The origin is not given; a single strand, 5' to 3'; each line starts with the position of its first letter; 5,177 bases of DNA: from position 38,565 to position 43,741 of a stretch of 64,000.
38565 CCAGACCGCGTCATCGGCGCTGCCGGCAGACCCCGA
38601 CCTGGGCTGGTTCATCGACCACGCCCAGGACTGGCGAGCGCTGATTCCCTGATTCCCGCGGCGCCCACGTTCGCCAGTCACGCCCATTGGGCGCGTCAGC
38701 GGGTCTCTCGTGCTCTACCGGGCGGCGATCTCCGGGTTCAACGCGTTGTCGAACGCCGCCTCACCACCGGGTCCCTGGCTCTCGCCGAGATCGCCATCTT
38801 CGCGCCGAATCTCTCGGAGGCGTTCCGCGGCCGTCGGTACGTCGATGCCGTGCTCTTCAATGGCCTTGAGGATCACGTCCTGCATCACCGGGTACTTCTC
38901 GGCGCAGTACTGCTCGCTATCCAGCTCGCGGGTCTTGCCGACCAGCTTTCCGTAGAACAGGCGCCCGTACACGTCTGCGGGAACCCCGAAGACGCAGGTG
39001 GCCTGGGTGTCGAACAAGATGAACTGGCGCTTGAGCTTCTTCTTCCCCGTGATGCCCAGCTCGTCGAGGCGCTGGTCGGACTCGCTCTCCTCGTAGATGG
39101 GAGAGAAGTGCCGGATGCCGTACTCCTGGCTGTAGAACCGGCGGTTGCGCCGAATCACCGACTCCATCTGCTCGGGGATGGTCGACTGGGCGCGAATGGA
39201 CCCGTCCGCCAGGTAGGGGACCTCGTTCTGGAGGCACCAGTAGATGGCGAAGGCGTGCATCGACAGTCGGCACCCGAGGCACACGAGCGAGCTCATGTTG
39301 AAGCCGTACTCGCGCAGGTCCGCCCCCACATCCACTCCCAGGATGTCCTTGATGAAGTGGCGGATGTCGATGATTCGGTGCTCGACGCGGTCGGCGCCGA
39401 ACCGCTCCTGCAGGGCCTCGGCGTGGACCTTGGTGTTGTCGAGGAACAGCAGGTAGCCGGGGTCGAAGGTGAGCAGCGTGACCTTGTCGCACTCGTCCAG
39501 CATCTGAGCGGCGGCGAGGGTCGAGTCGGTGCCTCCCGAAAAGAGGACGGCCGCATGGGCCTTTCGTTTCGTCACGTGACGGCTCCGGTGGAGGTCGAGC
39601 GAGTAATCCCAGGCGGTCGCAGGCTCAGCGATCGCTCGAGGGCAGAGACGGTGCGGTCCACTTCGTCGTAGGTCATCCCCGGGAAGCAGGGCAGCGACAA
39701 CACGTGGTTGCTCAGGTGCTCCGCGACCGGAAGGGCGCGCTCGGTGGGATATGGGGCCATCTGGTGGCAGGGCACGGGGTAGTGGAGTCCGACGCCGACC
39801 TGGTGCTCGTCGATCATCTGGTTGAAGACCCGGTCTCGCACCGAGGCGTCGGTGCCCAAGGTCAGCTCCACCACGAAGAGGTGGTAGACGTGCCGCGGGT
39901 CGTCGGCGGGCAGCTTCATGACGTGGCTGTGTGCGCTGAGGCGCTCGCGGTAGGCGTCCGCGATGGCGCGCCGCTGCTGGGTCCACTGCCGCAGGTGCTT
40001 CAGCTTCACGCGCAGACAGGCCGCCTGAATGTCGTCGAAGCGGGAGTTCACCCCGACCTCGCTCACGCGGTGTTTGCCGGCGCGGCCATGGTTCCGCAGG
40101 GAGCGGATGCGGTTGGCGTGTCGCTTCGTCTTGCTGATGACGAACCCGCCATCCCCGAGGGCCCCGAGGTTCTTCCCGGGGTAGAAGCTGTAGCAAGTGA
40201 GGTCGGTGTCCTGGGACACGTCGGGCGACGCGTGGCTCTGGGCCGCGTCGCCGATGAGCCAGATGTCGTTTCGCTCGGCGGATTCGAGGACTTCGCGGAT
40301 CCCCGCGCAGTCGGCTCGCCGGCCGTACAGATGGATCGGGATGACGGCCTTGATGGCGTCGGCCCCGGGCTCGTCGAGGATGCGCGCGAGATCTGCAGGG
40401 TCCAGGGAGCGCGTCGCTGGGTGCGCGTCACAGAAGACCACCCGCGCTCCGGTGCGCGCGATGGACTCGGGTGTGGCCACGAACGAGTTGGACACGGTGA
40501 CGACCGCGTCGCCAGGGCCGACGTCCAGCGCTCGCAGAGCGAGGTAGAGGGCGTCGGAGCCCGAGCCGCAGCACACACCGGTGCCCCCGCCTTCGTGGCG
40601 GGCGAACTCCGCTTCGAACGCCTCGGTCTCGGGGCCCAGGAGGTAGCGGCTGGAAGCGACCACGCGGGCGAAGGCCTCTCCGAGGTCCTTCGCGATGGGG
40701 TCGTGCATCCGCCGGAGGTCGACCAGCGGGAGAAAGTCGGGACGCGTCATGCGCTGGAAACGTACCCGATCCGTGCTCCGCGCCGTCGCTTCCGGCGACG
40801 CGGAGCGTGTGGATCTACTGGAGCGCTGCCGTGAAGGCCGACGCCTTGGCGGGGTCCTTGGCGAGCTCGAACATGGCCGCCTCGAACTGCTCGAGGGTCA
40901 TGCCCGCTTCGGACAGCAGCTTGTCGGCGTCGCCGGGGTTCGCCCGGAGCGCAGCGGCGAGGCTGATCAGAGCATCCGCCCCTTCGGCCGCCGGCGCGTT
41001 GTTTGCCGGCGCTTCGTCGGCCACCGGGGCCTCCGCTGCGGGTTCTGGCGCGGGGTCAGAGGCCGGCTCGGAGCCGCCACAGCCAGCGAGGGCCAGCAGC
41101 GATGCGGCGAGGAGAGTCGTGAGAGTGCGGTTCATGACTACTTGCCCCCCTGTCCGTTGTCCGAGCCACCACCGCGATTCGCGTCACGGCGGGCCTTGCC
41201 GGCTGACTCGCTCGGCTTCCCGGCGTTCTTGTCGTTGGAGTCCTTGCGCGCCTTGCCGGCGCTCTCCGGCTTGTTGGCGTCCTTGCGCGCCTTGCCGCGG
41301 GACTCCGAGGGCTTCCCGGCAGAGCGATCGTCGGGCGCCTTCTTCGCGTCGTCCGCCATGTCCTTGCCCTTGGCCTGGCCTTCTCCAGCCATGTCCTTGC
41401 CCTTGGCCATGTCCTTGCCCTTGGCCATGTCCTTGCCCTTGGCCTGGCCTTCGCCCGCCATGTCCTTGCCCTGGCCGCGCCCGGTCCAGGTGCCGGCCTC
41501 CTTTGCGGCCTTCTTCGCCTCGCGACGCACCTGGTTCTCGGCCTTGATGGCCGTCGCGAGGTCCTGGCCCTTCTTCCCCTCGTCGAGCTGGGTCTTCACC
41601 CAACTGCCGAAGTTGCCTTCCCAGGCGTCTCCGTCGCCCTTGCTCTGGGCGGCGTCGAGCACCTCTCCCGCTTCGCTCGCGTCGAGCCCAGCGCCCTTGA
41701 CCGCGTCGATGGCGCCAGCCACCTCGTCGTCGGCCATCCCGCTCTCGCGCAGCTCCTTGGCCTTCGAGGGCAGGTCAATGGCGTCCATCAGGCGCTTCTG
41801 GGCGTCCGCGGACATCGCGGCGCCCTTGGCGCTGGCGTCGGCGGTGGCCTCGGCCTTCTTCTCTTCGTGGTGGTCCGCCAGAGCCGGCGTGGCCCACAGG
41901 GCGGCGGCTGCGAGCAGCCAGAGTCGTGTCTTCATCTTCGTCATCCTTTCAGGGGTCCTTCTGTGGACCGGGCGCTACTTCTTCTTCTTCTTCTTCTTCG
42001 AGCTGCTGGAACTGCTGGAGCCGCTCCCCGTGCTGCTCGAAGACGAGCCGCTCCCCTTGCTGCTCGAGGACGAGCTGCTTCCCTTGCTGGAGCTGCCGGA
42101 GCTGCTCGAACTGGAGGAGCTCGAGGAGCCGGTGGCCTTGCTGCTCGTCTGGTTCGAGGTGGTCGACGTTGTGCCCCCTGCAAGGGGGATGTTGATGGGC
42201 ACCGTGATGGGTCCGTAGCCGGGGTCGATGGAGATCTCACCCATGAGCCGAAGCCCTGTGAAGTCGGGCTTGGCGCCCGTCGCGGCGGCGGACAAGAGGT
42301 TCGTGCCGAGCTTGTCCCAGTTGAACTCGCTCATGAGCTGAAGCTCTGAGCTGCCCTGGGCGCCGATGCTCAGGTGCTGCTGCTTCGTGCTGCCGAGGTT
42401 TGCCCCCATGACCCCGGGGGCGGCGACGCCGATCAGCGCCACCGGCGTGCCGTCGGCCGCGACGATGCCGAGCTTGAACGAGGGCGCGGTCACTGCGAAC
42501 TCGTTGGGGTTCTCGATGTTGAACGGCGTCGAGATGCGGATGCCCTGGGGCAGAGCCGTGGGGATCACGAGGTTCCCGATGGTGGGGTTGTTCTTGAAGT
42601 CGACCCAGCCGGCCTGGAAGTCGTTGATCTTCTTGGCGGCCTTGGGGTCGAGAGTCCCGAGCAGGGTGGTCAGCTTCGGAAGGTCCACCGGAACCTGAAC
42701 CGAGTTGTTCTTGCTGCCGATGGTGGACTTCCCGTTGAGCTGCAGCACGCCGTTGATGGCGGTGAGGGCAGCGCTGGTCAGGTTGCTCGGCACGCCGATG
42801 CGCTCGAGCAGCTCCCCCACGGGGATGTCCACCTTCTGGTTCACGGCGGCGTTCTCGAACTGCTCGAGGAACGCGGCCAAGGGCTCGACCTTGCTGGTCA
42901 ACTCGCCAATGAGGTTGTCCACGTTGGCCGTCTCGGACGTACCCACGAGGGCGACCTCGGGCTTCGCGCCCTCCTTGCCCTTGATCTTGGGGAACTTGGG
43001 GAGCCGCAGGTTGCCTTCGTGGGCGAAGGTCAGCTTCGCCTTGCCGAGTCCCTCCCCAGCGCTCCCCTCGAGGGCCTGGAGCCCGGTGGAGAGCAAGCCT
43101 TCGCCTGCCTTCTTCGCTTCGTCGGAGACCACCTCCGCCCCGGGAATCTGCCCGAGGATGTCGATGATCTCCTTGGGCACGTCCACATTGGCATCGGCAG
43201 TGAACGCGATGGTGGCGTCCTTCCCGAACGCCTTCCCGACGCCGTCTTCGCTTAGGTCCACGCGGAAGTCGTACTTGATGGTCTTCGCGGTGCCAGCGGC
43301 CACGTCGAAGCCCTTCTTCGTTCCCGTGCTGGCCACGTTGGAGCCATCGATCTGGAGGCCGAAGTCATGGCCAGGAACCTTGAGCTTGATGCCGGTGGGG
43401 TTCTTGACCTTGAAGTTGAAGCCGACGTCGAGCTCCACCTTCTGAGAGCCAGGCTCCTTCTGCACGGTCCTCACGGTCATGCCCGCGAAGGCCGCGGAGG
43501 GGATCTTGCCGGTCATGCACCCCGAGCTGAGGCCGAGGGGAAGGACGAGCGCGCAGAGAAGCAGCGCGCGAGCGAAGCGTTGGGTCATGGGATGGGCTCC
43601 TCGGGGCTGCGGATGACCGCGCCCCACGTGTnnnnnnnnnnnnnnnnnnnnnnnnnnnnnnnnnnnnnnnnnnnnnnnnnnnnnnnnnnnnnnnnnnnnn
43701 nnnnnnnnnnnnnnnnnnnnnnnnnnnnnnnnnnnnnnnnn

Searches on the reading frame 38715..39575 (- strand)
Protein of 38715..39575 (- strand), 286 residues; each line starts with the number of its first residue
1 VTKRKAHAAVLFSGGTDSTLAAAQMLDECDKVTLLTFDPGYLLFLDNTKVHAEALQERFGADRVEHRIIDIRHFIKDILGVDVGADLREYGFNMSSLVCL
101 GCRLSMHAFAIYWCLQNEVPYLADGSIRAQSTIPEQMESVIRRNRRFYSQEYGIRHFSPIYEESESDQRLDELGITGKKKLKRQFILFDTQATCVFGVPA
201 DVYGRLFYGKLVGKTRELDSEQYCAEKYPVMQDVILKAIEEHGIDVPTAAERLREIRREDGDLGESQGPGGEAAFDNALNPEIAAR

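Call 44: search_protein_families(library=pfam, proteins=[window:38715-39575:-], max_evalue=0.001)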
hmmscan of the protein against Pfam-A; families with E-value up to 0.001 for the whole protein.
window:38715-39575:- (286 aa): 2 families
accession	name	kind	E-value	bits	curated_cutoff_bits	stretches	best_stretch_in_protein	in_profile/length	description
PF24167.1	DUF7411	-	3.1e-06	27.3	28.7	1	8-70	3-64/194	Family of unknown function (DUF7411)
PF06508.19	QueC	-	3.3e-06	27.2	22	1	8-73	2-62/210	Queuosine biosynthesis protein QueC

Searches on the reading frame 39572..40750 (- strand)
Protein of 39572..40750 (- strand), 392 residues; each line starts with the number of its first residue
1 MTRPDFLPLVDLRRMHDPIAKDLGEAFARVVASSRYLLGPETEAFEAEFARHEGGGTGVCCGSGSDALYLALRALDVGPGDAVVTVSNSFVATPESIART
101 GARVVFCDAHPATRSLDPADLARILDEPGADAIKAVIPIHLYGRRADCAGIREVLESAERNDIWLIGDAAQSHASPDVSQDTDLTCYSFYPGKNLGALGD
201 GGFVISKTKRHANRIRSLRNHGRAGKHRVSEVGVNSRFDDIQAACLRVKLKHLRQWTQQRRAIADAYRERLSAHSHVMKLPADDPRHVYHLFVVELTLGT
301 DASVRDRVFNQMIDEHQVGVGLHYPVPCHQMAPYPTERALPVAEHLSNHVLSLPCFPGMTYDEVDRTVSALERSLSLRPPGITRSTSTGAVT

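Call 44: search_protein_families(library=pfam, proteins=[window:39572-40750:-], max_evalue=0.001)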
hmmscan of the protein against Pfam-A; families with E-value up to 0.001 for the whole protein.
window:39572-40750:- (392 aa): 2 families
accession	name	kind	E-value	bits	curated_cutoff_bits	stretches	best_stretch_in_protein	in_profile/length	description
PF01041.23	DegT_DnrJ_EryC1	-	7.7e-82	275.8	19.8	1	21-371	5-359/360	DegT/DnrJ/EryC1/StrS aminotransferase family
PF00155.27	Aminotran_1_2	-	4.4e-08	33.2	19.7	1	54-222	56-248/361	Aminotransferase class I and II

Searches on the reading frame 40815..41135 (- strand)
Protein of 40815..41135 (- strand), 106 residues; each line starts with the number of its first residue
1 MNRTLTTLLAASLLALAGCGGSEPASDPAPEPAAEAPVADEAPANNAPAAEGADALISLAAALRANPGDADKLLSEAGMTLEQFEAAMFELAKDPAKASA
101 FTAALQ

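Call 3: search_protein_families(library=pfam, proteins=[window:40815-41135:-], max_evalue=0.1)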
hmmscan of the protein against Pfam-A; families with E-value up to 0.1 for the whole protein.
window:40815-41135:- (106 aa): 1 family
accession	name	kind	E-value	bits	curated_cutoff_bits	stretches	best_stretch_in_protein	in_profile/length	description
PF24381.1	DUF7537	-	0.013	15.4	31.7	1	5-52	2-49/258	Family of unknown function (DUF7537)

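Call 4: search_protein_families(library=ncbifam, proteins=[window:40815-41135:-], max_evalue=0.1)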
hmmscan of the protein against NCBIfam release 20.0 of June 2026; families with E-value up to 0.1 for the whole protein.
window:40815-41135:- (106 aa): 5 families
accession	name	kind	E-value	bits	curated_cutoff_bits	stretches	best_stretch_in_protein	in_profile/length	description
NF045774.1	cytochro_C551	exception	0.021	14.8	118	1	1-31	1-31/110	cytochrome c551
NF047847.2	SS_mature_LptM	equivalog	0.035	14.2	27.7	1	1-20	1-21/31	LPS translocon maturation chaperone LptM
NF033765.2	gliding_CglD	equivalog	0.041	11.6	400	1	4-44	4-46/1124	adventurous gliding motility lipoprotein CglD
NF047408.1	SA0632_fam_LP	equivalog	0.082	12.6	70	0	1-23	1-23/68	SA0632 family lipoprotein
NF058595.1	invert_tail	domain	0.083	13.2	37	0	5-30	58-82/113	lipo-invert putative C-terminal anchoring domain-containing protein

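Call 5: search_protein_families(library=padloc, proteins=[window:40815-41135:-], max_evalue=0.1)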
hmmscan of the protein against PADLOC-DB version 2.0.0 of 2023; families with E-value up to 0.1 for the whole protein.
window:40815-41135:- (106 aa): 0 families

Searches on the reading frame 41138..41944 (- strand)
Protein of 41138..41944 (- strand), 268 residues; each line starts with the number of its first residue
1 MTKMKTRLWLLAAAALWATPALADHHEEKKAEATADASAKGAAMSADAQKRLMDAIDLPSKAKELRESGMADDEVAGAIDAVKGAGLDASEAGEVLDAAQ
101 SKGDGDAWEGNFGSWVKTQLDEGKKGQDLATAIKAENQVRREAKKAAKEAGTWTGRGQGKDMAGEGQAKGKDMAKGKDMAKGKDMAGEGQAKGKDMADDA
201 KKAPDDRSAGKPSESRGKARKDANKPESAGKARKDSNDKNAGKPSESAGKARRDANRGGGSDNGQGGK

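Call 3: search_protein_families(library=pfam, proteins=[window:41138-41944:-], max_evalue=0.1)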
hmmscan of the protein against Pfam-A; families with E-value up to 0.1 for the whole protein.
window:41138-41944:- (268 aa): 0 families

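Call 4: search_protein_families(library=ncbifam, proteins=[window:41138-41944:-], max_evalue=0.1)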
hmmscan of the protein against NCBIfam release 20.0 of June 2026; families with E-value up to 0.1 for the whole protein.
window:41138-41944:- (268 aa): 0 families

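Call 5: search_protein_families(library=padloc, proteins=[window:41138-41944:-], max_evalue=0.1)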
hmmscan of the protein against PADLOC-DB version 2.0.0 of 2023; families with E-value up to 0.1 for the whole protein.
window:41138-41944:- (268 aa): 0 families

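Call 81: find_homologous_proteins(query=window:41138-41944:-, max_evalue=0.001)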
Query window:41138-41944:- (268 aa): 4 proteins with E <= 0.001 among 8000 candidates.
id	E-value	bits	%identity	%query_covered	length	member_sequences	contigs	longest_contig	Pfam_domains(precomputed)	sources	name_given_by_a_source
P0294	6.1e-66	241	61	83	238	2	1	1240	-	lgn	-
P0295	2.8e-37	147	64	39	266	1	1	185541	-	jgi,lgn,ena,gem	-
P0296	4.0e-30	124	42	82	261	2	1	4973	-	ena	-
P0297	6.0e-19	87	49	21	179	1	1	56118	-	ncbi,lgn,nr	ncbi:MAG: hypothetical protein KDA24_03060 [Deltaproteobacteria bacterium]|nr:hypothetical protein [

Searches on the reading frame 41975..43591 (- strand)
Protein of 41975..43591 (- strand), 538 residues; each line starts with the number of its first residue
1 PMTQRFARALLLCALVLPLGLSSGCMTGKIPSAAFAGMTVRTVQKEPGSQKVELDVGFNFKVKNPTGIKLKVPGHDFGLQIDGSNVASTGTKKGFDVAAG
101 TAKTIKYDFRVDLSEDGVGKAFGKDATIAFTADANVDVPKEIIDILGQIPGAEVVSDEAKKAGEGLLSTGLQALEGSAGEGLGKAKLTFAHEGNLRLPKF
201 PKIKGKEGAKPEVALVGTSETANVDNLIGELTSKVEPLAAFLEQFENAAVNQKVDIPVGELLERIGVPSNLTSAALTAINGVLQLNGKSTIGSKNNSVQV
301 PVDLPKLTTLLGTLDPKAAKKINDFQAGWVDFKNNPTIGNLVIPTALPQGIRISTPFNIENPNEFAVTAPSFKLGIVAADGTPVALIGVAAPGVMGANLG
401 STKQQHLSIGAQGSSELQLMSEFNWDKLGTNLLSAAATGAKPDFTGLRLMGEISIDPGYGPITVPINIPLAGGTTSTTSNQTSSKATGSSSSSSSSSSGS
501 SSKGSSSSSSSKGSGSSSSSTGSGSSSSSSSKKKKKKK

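Call 3: search_protein_families(library=pfam, proteins=[window:41975-43591:-], max_evalue=0.1)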
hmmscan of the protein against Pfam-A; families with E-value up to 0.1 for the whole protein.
window:41975-43591:- (538 aa): 1 family
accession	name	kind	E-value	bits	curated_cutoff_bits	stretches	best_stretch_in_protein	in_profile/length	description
PF03168.19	LEA_2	-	2e-10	41.5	25.4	1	60-136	2-80/98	Late embryogenesis abundant protein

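Call 4: search_protein_families(library=ncbifam, proteins=[window:41975-43591:-], max_evalue=0.1)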
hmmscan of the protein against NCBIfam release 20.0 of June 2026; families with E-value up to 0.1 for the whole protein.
window:41975-43591:- (538 aa): 1 family
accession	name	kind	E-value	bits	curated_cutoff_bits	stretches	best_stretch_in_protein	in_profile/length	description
TIGR03000.1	plancto_dom_1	domain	0.0019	18.1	43.1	1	66-136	3-71/75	TIGR03000 domain-containing protein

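Call 5: search_protein_families(library=padloc, proteins=[window:41975-43591:-], max_evalue=0.1)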
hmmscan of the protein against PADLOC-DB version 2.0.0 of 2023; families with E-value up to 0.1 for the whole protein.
window:41975-43591:- (538 aa): 0 families

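Call 29: find_homologous_proteins(query=window:41975-43591:-, max_evalue=0.001)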
Query window:41975-43591:- (538 aa): 27 proteins with E <= 0.001 among 8000 candidates.
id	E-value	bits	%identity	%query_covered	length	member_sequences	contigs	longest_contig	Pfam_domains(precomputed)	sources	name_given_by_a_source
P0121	0.0e+0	1135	100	100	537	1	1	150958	PF03168.20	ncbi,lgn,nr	ncbi:MAG: hypothetical protein KDA24_00265 [Deltaproteobacteria bacterium]|nr:hypothetical protein [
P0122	2.5e-266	902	80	90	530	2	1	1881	PF03168.20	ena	-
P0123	3.3e-257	872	81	84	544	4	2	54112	PF03168.20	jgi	jgi:hypothetical protein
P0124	1.4e-252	857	78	90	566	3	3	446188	PF03168.20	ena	-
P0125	1.7e-246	837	74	92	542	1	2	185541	-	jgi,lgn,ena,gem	-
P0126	8.4e-243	825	77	86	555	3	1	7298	PF03168.20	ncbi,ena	-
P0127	4.5e-227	773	72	87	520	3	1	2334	PF03168.20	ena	-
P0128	2.1e-219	748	71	83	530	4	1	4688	-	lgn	-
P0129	4.1e-219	747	70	86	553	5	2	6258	PF03168.20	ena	-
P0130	2.2e-216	738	71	84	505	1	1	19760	PF03168.20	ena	-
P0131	1.3e-215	735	66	96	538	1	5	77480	PF03168.20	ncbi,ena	-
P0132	3.9e-204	697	69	84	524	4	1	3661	PF03168.20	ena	-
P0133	5.3e-162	558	55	83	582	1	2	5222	-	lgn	-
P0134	1.2e-155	537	52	83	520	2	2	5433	PF03168.20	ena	-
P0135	1.7e-154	533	50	96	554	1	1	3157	PF03168.20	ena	-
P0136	8.1e-153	528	50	94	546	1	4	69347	PF03168.20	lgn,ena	-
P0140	1.2e-120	422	43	98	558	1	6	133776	-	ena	-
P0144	7.7e-106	373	43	83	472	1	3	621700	-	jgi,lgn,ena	-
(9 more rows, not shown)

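Call 30: find_encoding_contigs(protein=P0136, flank=7000, max_places=1)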
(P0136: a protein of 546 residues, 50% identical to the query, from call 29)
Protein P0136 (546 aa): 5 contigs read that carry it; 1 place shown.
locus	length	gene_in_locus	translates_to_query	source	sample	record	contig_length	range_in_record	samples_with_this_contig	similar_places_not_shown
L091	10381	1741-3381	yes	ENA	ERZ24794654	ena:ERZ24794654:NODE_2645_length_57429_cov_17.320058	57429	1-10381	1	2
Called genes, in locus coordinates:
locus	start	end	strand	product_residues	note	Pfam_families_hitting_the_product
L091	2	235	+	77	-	?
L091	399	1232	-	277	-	-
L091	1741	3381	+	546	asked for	PF03168:LEA_2 (weak)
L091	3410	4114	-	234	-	-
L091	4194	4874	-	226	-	PF02976:MutH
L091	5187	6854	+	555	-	PF00140:Sigma70_r1_2, PF04542:Sigma70_r2, PF04539:Sigma70_r3, PF04545:Sigma70_r4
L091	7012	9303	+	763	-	PF26766:Choice_anch_L (weak), PF01833:TIG (weak), PF20144:TIG_SUH (faint), PF01833:TIG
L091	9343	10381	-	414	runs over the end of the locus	PF06904:Extensin-like_C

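Call 31: find_encoding_contigs(protein=P0140, flank=7000, max_places=1)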
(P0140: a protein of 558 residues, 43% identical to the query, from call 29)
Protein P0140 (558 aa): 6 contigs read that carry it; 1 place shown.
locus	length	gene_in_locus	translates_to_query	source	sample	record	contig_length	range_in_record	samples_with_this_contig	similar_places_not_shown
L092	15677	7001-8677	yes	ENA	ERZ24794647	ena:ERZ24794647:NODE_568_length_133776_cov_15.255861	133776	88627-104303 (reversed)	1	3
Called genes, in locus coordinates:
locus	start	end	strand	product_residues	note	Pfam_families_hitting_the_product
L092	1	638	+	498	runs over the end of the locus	PF04311:DUF459, PF00756:Esterase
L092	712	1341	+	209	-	-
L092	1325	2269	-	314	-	PF00135:COesterase, PF20434:BD-FAE, PF07859:Abhydrolase_3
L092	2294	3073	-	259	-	-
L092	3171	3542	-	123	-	-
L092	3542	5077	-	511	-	PF01266:DAO, PF05199:GMC_oxred_C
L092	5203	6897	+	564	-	-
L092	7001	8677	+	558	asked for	-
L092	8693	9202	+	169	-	-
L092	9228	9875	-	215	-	PF05708:Peptidase_C92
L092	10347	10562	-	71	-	-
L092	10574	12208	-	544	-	PF02310:B12-binding, PF04055:Radical_SAM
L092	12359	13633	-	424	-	PF03349:Toluene_X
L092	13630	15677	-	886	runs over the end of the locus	-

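Call 32: find_encoding_contigs(protein=P0144, flank=7000, max_places=1)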
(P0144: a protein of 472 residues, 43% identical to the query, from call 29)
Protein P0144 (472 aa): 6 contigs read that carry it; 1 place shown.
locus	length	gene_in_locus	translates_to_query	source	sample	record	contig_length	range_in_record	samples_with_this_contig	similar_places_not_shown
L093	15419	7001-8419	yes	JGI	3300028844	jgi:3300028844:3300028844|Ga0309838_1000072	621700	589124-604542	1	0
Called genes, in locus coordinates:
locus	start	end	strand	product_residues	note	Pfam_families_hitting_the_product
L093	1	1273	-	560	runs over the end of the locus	-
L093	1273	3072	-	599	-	-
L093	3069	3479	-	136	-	-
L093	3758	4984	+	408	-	PF12680:SnoaL_2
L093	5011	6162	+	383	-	PF02113:Peptidase_S13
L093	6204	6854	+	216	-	PF05724:TPMT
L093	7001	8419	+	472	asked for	-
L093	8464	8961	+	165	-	-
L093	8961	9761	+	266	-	-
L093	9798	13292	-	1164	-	PF00069:Pkinase, PF03109:ABC1 (faint), PF07714:PK_Tyr_Ser-Thr, PF13191:AAA_16, PF13424:TPR_12 (faint)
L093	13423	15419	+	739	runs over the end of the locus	-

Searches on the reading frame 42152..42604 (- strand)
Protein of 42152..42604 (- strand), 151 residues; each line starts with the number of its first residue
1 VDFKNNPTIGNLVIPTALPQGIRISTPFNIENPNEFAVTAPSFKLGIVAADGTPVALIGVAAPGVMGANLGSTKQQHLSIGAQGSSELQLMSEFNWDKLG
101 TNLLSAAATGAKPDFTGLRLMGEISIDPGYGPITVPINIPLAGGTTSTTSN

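Call 46: search_protein_families(library=pfam, proteins=[window:42152-42604:-], max_evalue=10)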
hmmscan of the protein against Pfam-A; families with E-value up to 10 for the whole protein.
window:42152-42604:- (151 aa): 1 family
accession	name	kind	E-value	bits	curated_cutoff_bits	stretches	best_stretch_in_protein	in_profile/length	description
PF03168.19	LEA_2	-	0.00025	21.9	25.4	1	29-138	3-95/98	Late embryogenesis abundant protein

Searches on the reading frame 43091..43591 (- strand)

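Call 46: search_protein_families(library=pfam, proteins=[window:43091-43591:-], max_evalue=10)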
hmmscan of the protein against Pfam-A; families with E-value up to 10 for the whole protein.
window:43091-43591:- (167 aa): 1 family
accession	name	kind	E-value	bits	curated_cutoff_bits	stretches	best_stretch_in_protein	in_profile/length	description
PF03168.19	LEA_2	-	7.2e-06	26.8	25.4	1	60-137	2-81/98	Late embryogenesis abundant protein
